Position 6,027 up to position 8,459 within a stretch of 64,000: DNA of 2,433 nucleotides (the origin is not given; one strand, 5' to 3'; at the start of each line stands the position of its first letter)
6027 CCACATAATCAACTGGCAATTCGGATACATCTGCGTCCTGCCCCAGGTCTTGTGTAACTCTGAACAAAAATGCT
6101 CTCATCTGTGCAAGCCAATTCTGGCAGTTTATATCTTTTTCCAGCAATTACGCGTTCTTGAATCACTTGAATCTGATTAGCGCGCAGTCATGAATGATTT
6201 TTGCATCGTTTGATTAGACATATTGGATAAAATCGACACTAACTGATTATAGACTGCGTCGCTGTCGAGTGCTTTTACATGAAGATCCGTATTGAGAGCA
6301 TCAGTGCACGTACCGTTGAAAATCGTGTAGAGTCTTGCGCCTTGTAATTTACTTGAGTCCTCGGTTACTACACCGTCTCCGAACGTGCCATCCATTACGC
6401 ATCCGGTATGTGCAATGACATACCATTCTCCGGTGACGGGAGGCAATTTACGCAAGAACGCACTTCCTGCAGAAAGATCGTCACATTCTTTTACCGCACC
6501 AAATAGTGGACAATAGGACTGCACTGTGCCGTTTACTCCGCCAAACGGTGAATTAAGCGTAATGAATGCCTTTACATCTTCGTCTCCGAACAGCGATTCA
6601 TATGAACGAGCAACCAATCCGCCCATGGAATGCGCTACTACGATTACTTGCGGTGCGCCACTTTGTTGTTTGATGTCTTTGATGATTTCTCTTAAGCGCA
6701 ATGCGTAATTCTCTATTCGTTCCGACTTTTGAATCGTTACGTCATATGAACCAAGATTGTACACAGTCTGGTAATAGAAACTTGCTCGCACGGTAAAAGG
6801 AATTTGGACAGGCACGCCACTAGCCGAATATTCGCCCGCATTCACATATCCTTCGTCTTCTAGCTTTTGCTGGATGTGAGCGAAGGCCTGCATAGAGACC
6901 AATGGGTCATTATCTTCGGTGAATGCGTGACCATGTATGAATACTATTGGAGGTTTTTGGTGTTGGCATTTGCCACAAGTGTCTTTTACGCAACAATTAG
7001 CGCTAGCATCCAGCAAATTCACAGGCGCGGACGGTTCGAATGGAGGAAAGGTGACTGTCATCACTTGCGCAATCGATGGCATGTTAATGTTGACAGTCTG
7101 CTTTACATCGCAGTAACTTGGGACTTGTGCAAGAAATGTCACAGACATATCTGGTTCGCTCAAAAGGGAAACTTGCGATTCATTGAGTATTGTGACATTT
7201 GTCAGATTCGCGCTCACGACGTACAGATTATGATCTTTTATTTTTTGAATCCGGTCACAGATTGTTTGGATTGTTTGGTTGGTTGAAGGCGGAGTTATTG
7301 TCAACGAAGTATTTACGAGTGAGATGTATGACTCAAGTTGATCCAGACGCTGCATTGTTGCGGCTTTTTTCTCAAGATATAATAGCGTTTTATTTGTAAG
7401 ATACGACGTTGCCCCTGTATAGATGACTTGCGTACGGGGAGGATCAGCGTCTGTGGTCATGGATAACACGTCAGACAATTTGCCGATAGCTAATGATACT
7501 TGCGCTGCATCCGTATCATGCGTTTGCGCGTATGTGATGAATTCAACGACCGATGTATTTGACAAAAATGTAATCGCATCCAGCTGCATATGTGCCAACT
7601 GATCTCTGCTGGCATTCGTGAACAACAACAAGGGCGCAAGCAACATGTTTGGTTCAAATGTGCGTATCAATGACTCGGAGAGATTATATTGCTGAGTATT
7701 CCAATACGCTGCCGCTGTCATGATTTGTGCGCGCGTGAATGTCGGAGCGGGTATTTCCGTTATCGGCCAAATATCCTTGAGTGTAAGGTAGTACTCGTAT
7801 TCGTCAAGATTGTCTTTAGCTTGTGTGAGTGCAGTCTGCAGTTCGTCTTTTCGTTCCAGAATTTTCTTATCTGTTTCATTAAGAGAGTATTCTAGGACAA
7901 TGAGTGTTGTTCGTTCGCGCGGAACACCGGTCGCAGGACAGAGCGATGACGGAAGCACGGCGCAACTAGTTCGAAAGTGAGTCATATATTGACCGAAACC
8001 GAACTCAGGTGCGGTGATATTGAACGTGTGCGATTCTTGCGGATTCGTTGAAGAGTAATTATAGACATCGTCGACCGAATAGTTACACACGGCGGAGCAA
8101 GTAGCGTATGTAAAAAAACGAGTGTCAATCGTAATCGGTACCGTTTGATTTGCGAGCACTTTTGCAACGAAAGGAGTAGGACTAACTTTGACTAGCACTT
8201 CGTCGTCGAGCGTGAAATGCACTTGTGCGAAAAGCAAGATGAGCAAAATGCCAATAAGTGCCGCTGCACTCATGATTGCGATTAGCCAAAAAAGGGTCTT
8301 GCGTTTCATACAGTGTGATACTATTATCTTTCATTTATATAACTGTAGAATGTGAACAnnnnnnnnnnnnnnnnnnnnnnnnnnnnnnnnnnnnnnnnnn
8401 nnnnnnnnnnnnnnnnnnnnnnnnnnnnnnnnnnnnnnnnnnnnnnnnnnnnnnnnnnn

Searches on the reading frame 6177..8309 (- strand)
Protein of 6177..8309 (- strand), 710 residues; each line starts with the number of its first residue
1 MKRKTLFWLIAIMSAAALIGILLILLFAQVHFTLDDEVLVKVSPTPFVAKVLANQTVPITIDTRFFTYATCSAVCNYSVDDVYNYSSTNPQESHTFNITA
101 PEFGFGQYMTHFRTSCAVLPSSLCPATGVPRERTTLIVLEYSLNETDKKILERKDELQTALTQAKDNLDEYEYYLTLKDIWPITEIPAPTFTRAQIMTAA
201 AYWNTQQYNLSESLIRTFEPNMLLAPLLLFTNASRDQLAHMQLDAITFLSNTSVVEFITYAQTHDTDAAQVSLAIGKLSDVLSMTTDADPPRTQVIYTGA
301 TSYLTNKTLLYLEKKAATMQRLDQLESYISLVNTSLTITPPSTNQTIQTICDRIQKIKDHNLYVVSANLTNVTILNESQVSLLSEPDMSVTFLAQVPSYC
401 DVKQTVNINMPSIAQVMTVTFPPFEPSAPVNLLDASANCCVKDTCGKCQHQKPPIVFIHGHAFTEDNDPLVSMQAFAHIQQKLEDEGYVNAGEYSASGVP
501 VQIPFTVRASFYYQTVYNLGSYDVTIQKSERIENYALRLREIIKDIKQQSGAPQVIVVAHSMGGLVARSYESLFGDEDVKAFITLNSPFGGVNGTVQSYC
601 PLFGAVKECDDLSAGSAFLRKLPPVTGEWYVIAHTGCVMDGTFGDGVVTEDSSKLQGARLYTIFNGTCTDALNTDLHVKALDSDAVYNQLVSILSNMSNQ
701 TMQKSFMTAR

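Call 11: search_protein_families(library=pfam, proteins=[window:6177-8309:-], max_evalue=0.001)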
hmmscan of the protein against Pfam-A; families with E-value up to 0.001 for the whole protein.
window:6177-8309:- (710 aa): 10 families
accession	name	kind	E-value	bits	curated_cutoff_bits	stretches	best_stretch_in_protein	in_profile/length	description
PF00561.26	Abhydrolase_1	-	1.8e-08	34.8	25.8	1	533-588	48-105/245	alpha/beta hydrolase fold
PF07819.20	PGAP1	-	9.1e-08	32.6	24.3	1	454-590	6-130/233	PGAP1-like alpha/beta domain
PF02089.21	Palm_thioest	-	1.1e-06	29.1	26.8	1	518-598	37-119/254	Palmitoyl protein thioesterase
PF01674.24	Lipase_2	-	2.8e-06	27.5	20.3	1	453-570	2-92/219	Lipase (class 2)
PF02450.21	LCAT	-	3.5e-06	26.9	21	1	521-598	91-171/392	Lecithin:cholesterol acyltransferase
PF05057.20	DUF676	-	4.8e-05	23.4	20.3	1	530-598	53-134/217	Putative serine esterase (DUF676)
PF06028.17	DUF915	-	8.1e-05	22.5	22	1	531-654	81-210/255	Alpha/beta hydrolase of unknown function (DUF915)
PF12146.15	Hydrolase_4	-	0.00015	21.6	27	1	531-589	54-110/239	Serine aminopeptidase, S33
PF12697.13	Abhydrolase_6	-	0.00064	20.9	26.3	0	536-593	51-94/217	Alpha/beta hydrolase family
PF24708.1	Lip_C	-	0.0008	18.7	27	0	452-575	2-124/380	Lipase-like, C-terminal domain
